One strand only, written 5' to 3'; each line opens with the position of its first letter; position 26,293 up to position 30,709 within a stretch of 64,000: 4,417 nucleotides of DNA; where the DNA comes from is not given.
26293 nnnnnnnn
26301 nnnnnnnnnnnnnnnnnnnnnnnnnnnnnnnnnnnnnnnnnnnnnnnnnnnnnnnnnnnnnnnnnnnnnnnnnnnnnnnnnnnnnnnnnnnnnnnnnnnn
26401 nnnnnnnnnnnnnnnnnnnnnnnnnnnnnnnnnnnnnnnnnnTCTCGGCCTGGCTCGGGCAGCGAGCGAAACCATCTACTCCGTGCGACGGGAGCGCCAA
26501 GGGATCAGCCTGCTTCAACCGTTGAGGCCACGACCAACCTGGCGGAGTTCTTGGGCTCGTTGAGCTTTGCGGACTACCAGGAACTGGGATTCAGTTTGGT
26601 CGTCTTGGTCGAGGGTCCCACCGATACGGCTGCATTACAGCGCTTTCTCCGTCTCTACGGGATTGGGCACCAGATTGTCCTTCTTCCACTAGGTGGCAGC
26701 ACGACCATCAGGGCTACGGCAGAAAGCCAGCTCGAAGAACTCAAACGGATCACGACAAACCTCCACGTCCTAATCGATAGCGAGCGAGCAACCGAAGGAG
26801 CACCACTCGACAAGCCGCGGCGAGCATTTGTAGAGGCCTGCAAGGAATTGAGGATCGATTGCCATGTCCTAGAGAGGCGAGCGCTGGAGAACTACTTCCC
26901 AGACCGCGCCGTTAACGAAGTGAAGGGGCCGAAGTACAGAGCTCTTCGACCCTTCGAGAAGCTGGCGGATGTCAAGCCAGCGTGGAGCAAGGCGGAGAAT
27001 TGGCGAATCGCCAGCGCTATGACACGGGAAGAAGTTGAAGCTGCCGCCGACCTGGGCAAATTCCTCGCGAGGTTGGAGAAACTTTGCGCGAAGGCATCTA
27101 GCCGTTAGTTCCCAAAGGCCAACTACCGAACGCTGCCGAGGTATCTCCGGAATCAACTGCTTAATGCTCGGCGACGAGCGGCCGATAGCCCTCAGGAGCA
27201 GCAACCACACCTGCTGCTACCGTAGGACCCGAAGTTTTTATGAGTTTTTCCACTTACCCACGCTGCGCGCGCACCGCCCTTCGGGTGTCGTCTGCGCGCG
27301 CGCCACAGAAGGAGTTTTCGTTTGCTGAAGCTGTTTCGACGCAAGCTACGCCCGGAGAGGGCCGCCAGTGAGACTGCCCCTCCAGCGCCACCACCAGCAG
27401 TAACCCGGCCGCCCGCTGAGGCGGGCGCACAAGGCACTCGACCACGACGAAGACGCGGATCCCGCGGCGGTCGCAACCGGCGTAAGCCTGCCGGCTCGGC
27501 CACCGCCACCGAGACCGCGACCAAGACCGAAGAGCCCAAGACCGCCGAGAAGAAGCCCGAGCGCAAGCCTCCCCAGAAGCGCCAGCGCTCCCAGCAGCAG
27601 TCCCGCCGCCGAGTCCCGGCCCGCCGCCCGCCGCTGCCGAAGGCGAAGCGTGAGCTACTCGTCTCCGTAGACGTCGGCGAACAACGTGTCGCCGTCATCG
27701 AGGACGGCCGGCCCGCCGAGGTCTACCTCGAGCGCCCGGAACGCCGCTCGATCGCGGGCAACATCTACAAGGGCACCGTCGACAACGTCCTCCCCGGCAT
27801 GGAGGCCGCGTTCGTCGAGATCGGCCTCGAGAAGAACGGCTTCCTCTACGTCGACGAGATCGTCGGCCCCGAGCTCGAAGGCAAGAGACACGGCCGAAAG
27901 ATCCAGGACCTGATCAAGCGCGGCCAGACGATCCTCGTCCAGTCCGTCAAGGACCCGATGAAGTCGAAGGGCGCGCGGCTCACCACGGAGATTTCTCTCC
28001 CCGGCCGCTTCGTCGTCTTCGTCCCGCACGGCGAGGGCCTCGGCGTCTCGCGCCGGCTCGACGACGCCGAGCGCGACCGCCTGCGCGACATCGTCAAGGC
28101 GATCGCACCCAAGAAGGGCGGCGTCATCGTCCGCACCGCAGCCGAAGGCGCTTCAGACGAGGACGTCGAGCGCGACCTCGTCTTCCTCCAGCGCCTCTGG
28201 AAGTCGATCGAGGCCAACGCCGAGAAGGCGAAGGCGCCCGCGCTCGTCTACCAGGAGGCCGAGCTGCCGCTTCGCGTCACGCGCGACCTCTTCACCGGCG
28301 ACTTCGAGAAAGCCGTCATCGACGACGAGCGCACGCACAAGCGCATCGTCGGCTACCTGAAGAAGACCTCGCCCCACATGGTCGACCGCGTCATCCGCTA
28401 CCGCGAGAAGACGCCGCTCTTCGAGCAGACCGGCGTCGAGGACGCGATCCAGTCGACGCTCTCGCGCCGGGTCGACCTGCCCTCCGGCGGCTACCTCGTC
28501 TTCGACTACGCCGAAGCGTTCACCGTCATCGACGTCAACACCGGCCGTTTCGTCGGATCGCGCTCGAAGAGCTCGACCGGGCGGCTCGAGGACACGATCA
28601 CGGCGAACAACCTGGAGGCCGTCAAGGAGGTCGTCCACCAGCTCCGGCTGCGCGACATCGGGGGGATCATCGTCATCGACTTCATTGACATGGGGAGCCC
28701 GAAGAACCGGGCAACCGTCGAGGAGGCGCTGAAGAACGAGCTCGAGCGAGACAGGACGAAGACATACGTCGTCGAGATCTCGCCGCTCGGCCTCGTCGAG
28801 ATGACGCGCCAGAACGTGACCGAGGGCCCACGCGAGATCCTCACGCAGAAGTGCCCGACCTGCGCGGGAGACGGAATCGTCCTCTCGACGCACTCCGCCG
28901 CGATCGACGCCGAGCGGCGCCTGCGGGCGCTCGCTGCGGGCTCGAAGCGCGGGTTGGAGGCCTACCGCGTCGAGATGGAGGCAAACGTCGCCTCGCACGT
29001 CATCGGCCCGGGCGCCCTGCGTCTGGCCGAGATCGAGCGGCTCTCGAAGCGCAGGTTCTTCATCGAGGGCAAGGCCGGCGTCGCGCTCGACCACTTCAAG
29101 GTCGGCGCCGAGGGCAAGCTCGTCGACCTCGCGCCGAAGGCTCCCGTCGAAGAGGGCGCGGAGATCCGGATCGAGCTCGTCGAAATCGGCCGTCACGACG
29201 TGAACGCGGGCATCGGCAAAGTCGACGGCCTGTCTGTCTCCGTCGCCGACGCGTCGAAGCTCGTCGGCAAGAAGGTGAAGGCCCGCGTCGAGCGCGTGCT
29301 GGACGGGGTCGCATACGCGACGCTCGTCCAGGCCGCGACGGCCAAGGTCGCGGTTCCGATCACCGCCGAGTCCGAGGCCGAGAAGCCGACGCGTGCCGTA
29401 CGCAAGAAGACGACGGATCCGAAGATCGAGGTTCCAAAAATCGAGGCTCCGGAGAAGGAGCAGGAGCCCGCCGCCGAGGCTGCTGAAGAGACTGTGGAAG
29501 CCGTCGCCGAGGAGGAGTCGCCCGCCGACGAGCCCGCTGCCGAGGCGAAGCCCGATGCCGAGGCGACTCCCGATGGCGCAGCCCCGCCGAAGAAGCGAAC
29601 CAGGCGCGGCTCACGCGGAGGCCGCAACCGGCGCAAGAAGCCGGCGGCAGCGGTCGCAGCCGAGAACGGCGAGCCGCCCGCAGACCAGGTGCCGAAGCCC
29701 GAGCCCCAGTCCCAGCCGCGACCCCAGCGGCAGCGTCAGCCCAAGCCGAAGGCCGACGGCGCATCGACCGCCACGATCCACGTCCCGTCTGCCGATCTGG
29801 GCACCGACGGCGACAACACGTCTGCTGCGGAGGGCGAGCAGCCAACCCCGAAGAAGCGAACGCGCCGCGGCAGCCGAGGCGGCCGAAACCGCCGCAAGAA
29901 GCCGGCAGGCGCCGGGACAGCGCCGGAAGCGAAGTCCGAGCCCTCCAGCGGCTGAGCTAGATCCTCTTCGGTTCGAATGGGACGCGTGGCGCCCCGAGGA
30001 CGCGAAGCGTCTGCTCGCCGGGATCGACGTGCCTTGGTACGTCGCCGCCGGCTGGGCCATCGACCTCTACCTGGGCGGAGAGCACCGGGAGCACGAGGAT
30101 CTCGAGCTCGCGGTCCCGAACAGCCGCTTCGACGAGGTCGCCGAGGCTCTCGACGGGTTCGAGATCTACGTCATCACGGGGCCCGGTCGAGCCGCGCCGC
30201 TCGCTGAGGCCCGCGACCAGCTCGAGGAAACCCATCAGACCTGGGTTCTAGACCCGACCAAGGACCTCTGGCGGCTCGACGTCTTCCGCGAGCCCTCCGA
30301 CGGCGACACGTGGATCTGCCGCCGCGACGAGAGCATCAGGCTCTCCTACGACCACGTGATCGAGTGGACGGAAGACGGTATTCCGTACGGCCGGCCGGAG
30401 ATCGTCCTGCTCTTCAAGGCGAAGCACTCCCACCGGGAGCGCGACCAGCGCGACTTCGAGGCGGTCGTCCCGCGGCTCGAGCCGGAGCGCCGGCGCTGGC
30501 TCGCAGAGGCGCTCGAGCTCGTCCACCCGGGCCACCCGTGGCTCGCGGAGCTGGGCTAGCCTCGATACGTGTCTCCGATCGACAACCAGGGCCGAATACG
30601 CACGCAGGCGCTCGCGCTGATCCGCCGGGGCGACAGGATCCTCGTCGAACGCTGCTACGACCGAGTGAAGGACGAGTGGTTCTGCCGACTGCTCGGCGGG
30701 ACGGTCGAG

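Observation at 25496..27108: Compact OLD/PARIS-like ABC-ATPase plus Toprim nuclease, split across two frames in a low-GC islet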

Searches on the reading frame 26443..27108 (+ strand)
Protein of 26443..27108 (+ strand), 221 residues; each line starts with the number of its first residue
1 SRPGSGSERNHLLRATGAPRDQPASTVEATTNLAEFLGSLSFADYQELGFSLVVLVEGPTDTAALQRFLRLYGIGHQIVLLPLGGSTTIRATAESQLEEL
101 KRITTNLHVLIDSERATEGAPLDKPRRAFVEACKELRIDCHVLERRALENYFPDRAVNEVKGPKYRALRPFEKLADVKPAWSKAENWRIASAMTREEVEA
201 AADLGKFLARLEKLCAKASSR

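Call 5: search_protein_families(library=pfam, proteins=[window:26551-27108:+], max_evalue=1)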
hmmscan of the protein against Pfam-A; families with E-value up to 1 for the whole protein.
window:26551-27108:+ (185 aa): 3 families
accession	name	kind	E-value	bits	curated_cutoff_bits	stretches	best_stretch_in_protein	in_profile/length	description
PF20469.4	OLD-like_TOPRIM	-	0.0011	19.9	23.2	1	17-57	6-50/67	Overcoming lysogenization defect protein-like, TOPRIM domain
PF01751.28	Toprim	-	0.072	13.7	23.1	1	17-68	2-53/96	Toprim domain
PF14103.11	DUF4276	-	0.12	13.1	30.2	1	20-105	1-97/192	Domain of unknown function (DUF4276)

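Call 6: search_protein_families(library=padloc, proteins=[window:26551-27108:+], max_evalue=1)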
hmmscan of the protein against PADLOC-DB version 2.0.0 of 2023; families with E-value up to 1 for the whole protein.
window:26551-27108:+ (185 aa): 3 families
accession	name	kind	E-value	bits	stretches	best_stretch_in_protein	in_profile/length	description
PDLC04708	PDC-M55B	-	6.2e-11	40.7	1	48-131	139-221/315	-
PDLC04136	mad4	-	0.00064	18.5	1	17-96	8-87/110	mads_4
PDLC04194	HEC-01B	-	0.012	13.4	1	16-80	6-69/204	-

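Call 12: list_cluster_members(proteins=[P0003, window:26551-27105:+, P0001])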
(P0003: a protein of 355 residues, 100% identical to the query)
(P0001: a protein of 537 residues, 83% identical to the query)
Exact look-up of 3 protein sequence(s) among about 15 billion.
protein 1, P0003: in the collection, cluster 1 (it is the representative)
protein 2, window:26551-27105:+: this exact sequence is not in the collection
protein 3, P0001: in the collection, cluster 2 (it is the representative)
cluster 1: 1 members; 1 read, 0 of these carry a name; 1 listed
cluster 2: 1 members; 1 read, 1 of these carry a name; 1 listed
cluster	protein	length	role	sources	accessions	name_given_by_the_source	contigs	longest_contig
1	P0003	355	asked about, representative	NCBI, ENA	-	-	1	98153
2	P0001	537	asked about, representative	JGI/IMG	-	ABC-type cobalamin/Fe3+-siderophores transport system ATPase subunit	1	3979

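Call 16: search_protein_families(library=ncbifam, proteins=[window:26443-27108:+], max_evalue=0.1)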
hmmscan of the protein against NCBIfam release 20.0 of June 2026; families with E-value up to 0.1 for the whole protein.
window:26443-27108:+ (221 aa): 0 families

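Call 30: search_protein_families(library=pfam, proteins=[window:26443-27108:+], max_evalue=0.01)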
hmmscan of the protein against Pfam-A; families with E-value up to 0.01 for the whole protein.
window:26443-27108:+ (221 aa): 1 family
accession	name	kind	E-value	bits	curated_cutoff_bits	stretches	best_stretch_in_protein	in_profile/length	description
PF20469.4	OLD-like_TOPRIM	-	0.0017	19.3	23.2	0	53-93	6-50/67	Overcoming lysogenization defect protein-like, TOPRIM domain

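Call 45: predict_structure(alignment_id=A2)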
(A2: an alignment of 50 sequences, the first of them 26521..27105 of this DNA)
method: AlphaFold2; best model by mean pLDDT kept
length: 195 residues; sequences in the alignment: 50
mean_pLDDT: 93.5   pTM: 0.88
mean pLDDT of the five models: 93.5, 91.7, 91.3, 91.0, 90.4
residues with pLDDT >= 90: 164; 70-90: 24; 50-70: 4; < 50: 3
segments of 3 or more residues with pLDDT < 50: 1-3
pLDDT, mean of each block of 10 residues (from residue 1): 63 75 92 96 97 93 90 93 98 97 97 98 98 98 98 98 98 98 98 93
secondary structure, 60 per line:
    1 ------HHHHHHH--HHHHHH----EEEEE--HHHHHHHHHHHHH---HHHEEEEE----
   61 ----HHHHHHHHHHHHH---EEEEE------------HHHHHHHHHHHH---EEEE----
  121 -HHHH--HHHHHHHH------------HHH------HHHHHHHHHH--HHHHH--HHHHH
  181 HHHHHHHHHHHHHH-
elements in order: H7-13 H16-21 E26-30 H33-45 E52-56 H65-77 E81-85 H98-109 E113-116 H122-125 H128-135 H157-166 H169-173 H176-194

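Call 47: fold_search(model_id=the predicted structure, library=pdb)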
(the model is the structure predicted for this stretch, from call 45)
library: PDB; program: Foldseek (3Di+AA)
matches with E <= 10: 1067; with E <= 0.001: 0
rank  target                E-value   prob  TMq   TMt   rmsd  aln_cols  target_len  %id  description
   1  6p74                  2.8e-02  0.93  0.42  0.18   6.8       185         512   18  OLD nuclease from Thermus Scotoductus (released 2020-01-29)
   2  8ux9_A                4.2e-02  0.94  0.38  0.26   6.0       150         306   15  Asymmetric unit of the PARIS Immune Complex at 3.2 Angstrom Resolution (released 2024-09-18)
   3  3sho_C                8.3e-02  0.41  0.32  0.33  15.8       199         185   14  Crystal structure of RpiR transcription factor from Sphaerobacter thermophilus (sugar isomerase domain) (released 2011-08-10)
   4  2xhz_A                1.0e-01  0.51  0.35  0.38  13.9       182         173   12  Probing the active site of the sugar isomerase domain from E. coli arabinose-5-phosphate isomerase via X-ray crystallo (released 2011-01-26)
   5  3fxa_C                1.0e-01  0.51  0.34  0.34  13.7       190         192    9  Crystal structure of a putative sugar-phosphate isomerase (lmof2365_0531) from listeria monocytogenes str. 4b f2365 at (released 2009-02-03)
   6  5ufy                  1.0e-01  0.21  0.26  0.27   9.5       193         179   11  Structure of Streptococcus pneumoniae peptidoglycan O-acetyltransferase A (OatA) C-terminal catalytic domain (released 2017-10-25)
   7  7ykv_B                1.2e-01  0.38  0.32  0.17  13.5       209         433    9  The structure of archaeal nuclease RecJ2 from Methanocaldococcus jannaschii (released 2023-07-26)
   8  2puv_D                1.2e-01  0.47  0.33  0.22  12.0       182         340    9  The crystal structure of isomerase domain of glucosamine-6-phosphate synthase from Candida albicans (released 2007-09-11)
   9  8v46_D                1.4e-01  0.72  0.33  0.23   7.2       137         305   15  CryoEM structure of AriA-AriB complex (Form I) (released 2024-06-26)
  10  3fxa_A                1.5e-01  0.38  0.33  0.33  13.2       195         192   10  Crystal structure of a putative sugar-phosphate isomerase (lmof2365_0531) from listeria monocytogenes str. 4b f2365 at (released 2009-02-03)
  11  2xhz_B                1.6e-01  0.44  0.35  0.38  13.4       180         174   11  Probing the active site of the sugar isomerase domain from E. coli arabinose-5-phosphate isomerase via X-ray crystallo (released 2011-01-26)
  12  3c3j_C                1.6e-01  0.25  0.33  0.20  16.4       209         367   11  Crystal structure of tagatose-6-phosphate ketose/aldose isomerase from Escherichia coli (released 2008-02-19)
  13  6vg7_MODEL_1_A        1.7e-01  0.63  0.28  0.43   4.9        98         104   12  De novo designed Rossmann fold protein ROS2_49223 (released 2020-08-19)
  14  9gpi_B                2.1e-01  0.28  0.30  0.22  10.7       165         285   13  Structure of RmlD from Trichomonas vaginalis is space group P1 (released 2025-03-12)
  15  7yik_B                2.1e-01  0.28  0.32  0.17  13.6       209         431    9  The structure of archaeal nuclease RecJ2 from Methanocaldococcus jannaschii (released 2023-07-19)
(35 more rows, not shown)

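Call 64: search_protein_representatives(protein=window:26521-27105:+)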
Query: 195 residues. Proteins with E-value up to 0.001 (for the whole library): 948; up to 1e-10: 671; up to 1e-30: 371. The best 150 are listed.
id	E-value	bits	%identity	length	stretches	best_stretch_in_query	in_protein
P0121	1.4e-59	217.0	55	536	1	2-183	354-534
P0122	2.8e-58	212.8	54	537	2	2-190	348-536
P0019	1.6e-56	207.1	57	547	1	2-183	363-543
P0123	4.1e-56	205.7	55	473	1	1-185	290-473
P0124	4.8e-56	205.5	55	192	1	4-183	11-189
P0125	5.5e-56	205.3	55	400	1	2-183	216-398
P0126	1.1e-55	204.4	54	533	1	2-183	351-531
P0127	1.2e-55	204.2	52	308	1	3-187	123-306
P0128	1.8e-55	203.6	54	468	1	1-186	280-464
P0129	9.2e-54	198.1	55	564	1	2-192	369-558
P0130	1.1e-53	197.9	54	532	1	2-185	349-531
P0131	1.3e-53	197.6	55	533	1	2-185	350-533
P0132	2.1e-53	196.9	55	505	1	6-185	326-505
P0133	6.4e-53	195.3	52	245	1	2-185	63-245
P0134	7.5e-53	195.1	54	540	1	2-184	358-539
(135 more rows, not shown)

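Call 67: search_protein_families(library=phrogs, proteins=[window:26521-27105:+], max_evalue=0.001)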
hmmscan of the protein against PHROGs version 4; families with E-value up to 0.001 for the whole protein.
window:26521-27105:+ (195 aa): 0 families

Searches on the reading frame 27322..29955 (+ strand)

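Call 30: search_protein_families(library=pfam, proteins=[window:27322-29955:+], max_evalue=0.01)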
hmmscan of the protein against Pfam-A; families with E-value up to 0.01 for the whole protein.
window:27322-29955:+ (877 aa): 3 families
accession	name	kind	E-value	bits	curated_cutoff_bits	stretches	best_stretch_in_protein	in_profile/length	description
PF10150.14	RNase_E_G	-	1.6e-95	320.1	25.5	1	225-498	1-269/270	Ribonuclease E/G family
PF20833.2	RNase_E_G_Thio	-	3.8e-05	24.2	26.8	1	510-594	1-83/86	RNase E/G, Thioredoxin-like domain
PF01938.26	TRAM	-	0.0001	22.6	21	1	609-669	2-61/61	TRAM domain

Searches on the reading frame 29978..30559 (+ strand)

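Call 30: search_protein_families(library=pfam, proteins=[window:29978-30559:+], max_evalue=0.01)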
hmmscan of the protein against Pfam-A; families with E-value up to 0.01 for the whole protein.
window:29978-30559:+ (193 aa): 1 family
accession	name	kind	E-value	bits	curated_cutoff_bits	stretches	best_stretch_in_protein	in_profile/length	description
PF10706.15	Aminoglyc_resit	-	1e-06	29.4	21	1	11-62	7-58/149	Aminoglycoside-2''-adenylyltransferase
